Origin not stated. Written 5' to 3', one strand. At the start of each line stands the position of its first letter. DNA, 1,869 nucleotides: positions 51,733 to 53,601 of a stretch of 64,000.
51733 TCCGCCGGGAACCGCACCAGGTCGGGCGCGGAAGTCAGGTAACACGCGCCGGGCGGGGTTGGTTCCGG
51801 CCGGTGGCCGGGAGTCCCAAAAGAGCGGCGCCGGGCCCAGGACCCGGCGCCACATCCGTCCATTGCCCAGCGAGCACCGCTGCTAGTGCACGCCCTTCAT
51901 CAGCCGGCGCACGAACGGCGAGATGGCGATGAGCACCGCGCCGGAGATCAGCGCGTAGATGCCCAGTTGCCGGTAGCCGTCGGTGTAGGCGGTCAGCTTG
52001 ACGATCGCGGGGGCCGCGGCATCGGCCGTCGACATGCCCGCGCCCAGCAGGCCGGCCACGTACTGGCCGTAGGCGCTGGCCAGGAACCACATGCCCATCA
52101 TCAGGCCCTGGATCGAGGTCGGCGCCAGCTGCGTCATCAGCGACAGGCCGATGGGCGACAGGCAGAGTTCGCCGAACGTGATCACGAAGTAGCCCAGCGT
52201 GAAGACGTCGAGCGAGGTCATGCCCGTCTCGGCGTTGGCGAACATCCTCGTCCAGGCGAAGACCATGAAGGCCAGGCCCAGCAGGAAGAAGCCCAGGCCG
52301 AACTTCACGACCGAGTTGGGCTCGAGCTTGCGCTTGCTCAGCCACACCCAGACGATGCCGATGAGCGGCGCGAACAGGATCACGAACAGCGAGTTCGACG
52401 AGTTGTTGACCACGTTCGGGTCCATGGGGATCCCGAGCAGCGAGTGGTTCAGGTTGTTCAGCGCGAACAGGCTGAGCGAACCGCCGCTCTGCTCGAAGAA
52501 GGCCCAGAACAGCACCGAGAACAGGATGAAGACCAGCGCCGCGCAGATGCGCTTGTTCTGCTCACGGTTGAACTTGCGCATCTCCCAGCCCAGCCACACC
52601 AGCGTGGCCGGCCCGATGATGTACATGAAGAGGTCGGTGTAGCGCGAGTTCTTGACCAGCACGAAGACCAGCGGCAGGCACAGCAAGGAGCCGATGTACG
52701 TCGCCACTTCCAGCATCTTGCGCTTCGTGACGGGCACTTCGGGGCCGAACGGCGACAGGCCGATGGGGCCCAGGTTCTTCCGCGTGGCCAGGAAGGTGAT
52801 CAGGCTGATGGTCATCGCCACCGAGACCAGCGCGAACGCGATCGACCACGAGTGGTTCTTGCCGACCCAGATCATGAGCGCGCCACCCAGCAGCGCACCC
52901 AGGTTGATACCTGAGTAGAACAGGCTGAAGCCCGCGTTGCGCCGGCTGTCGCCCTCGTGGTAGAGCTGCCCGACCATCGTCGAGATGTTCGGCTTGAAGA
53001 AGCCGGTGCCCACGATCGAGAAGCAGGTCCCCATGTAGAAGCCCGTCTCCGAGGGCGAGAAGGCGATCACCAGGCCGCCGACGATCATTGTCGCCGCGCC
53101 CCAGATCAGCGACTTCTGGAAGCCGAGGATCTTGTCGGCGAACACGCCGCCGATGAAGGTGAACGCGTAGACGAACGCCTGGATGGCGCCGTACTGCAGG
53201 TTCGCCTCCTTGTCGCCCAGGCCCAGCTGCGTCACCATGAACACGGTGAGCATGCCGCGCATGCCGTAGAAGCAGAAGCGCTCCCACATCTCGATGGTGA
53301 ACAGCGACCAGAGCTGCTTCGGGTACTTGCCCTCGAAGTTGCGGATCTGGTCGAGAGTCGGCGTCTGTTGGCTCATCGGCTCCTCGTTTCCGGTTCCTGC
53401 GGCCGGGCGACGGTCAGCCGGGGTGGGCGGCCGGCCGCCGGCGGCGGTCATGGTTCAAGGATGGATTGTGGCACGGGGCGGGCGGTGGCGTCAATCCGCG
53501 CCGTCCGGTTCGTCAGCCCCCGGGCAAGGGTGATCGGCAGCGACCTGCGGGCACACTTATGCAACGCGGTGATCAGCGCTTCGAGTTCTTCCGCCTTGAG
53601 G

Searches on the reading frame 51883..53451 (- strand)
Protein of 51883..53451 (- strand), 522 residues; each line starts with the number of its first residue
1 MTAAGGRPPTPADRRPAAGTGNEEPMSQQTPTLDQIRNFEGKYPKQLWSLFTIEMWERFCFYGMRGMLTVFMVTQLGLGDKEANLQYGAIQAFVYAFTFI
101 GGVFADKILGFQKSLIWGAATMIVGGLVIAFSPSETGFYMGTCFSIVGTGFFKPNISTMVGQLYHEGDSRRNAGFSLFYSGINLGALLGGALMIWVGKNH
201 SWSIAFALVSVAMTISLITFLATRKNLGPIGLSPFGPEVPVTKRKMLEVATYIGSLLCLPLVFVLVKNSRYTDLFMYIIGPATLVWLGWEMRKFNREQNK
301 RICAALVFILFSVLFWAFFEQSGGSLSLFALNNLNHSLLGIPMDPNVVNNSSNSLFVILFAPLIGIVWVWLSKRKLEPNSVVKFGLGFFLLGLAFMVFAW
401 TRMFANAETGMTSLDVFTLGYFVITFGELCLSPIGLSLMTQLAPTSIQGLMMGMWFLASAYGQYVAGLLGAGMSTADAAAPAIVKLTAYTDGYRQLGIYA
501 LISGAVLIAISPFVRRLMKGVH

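Call 37: search_protein_families(library=pfam, proteins=[window:51883-53451:-], max_evalue=0.001)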
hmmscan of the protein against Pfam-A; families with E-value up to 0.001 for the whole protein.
window:51883-53451:- (522 aa): 2 families
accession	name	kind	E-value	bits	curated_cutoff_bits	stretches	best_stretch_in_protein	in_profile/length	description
PF00854.27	PTR2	-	1.4e-52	179.3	27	1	115-477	4-383/392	POT family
PF07690.21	MFS_1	-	6.6e-20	71.7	33.4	1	59-463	6-343/347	Major Facilitator Superfamily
